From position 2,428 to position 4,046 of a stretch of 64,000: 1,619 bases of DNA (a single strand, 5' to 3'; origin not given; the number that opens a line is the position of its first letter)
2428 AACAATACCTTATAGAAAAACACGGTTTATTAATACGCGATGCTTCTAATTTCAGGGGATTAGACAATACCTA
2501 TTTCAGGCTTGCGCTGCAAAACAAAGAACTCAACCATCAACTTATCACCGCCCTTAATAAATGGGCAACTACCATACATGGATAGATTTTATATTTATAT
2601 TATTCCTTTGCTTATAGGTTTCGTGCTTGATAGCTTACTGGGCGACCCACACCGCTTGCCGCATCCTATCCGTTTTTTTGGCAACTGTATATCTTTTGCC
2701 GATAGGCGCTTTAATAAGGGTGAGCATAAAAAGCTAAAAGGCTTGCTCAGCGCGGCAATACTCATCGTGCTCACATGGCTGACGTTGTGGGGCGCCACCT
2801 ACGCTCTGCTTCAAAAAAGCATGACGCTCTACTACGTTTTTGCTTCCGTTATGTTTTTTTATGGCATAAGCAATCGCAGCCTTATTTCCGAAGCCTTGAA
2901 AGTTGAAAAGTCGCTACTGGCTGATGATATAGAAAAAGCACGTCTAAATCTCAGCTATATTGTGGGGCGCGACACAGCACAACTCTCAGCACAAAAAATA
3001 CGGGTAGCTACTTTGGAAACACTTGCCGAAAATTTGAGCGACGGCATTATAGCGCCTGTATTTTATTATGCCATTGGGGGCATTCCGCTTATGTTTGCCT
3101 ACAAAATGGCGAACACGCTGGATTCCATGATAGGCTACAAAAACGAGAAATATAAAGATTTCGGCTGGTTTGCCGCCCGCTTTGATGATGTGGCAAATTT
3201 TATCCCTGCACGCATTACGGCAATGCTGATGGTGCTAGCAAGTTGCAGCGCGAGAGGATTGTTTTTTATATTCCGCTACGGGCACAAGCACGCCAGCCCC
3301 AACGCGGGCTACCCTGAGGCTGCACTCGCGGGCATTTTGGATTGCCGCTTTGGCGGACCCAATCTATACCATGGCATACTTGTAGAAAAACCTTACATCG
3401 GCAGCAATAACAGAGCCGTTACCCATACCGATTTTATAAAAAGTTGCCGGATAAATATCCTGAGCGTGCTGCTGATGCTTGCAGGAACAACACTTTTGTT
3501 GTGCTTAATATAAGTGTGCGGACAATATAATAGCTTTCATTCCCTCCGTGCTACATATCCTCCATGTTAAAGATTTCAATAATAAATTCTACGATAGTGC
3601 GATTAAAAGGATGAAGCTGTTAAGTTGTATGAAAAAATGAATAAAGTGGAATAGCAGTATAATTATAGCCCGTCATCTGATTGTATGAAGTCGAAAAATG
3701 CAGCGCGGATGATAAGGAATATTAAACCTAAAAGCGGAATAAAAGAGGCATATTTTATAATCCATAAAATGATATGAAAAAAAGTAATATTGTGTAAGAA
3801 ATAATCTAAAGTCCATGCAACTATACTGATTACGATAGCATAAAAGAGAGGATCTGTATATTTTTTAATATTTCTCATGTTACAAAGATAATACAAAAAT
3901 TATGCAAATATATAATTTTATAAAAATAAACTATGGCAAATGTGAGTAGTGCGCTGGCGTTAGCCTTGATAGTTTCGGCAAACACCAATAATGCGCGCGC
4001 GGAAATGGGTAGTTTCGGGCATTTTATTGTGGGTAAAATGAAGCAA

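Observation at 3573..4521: Phage tape-measure gene fragment sits where a spacer should be: fused to the old end of CRISPR array 1 and bracketed by a relic repeat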

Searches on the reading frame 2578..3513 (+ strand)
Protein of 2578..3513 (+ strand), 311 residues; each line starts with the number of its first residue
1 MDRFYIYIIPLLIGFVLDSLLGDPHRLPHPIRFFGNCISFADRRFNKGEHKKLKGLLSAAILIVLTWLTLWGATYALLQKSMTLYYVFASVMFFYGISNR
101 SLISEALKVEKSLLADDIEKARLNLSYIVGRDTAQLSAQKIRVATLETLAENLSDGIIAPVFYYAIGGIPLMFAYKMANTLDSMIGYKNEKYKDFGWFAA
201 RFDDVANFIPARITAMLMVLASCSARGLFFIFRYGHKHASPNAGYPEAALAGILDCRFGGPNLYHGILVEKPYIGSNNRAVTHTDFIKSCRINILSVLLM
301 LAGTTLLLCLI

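Call 19: find_related_loci(query=window:2578-3513:+, collection=genome_contigs, flank=10000)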
Query window:2578-3513:+ (311 aa) in genome_contigs; peptide patterns used: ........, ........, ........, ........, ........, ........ (x = any residue, [..] = any of these).
208 stretches matched a pattern; 6 encode a relative of the query (tblastn E <= 1e-3); 6 distinct loci.
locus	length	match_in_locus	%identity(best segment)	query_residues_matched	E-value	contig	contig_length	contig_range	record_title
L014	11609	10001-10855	63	8-293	1e-121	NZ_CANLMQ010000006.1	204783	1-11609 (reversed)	Uncultured Draconibacterium sp. isolate X8.fasta NODE_6, whole genome shotgun sequence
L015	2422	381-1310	59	1-309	2e-123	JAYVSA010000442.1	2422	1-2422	MAG: Breznakibacter sp. isolate GL73_UP_concoct_17 GL73_UP_concoct_17_441, whole genome shotgun sequence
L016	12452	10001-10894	60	8-307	8e-118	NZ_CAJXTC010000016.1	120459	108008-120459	MAG: uncultured Draconibacterium sp. isolate SRR6201696_bin.1_MetaBAT_v2.12.1_MAG, whole genome shotgun sequence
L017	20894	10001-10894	58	8-307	8e-115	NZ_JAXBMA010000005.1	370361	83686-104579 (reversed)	Draconibacterium sp. IB214405 contig_5, whole genome shotgun sequence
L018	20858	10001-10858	60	8-294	1e-114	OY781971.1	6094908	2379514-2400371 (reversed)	MAG: uncultured Draconibacterium sp. isolate 4b4401df-a607-4228-8dea-8fc876f44265 genome assembly, chromosome: 1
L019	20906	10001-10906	58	8-311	9e-113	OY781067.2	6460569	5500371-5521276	MAG: uncultured Draconibacterium sp. isolate 7685a6f7-55f0-4bbb-ae15-a05e2d1328cd genome assembly, chromosome: 1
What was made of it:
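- Tried and rejected: Relatives for synteny: the single genome_contigs scan with CbiB returned only Draconibacterium/Breznakibacter at ~60% identity, too distant to show the ancestral cbiB-grpE interval (call 19).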

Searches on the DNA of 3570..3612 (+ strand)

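Call 76: search_dna_similar(query=window:3570-3612:+, collection=phages, mode=distant, max_evalue=1, max_rows=20)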
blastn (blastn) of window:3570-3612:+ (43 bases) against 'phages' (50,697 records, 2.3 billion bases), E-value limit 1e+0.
Records with a match: 4; places in all: 4; records where one place covers at least 80% of the query: 0.
Best place of each record, by identity: 95-99% 3; 80-90% 1.
By first word of the organism name: Aeromonas 4.
By host as written in the record: Aeromonas salmonicida 2; Aeromonas sp. 1; Aeromonas salmonicida subsp. salmonicida 1.
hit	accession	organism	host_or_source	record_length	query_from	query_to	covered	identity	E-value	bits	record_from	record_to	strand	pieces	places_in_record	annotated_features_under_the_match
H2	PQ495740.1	Aeromonas phage PhAER-3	Aeromonas sp.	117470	1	30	70%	86.7%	2e-1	37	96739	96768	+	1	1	hypothetical protein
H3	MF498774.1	Aeromonas phage AS-yj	Aeromonas salmonicida subsp. salmonicida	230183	4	27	56%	95.8%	7e-1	37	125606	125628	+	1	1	hypothetical protein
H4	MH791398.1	Aeromonas phage Asswx_1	Aeromonas salmonicida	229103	4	27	56%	95.8%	7e-1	37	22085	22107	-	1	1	hypothetical protein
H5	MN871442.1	Aeromonas phage Aszh-1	Aeromonas salmonicida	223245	4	27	56%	95.8%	7e-1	37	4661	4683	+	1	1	record has no annotation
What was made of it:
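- Tried and rejected: Relic against GenBank phages: chance-level hits only (call 76).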

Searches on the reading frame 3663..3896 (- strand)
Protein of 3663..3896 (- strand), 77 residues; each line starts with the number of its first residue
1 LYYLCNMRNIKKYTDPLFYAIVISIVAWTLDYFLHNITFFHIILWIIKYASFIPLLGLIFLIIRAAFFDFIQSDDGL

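Call 3: search_protein_families(library=pfam, proteins=[window:3663-3896:-], max_evalue=1)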
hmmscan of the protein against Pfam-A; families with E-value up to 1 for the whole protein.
window:3663-3896:- (77 aa): 1 family
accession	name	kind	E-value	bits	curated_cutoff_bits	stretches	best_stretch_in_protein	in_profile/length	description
PF06398.17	Pex24p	-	0.51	9.8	26.8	1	20-71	29-82/358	Integral peroxisomal membrane peroxin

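Call 4: search_protein_families(library=phrogs, proteins=[window:3663-3896:-], max_evalue=1)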
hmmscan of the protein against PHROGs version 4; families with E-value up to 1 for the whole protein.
window:3663-3896:- (77 aa): 1 family
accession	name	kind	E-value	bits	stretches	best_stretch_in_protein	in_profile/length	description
phrog_8278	-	unknown function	0.19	13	1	19-58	15-54/61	-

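Call 26: find_homologous_proteins(query=window:3663-3896:-, max_evalue=0.01)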
Query window:3663-3896:- (77 aa): 1 proteins with E <= 0.01 among 2 candidates.
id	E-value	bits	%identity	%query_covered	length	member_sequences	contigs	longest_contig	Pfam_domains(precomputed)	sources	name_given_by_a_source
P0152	5.1e-38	147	100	92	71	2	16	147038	-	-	-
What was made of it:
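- Checked: It has no homologue anywhere (calls 3, 4, 26).
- Tried and rejected: It has no homologue in 5.8 billion clusters (call 26).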
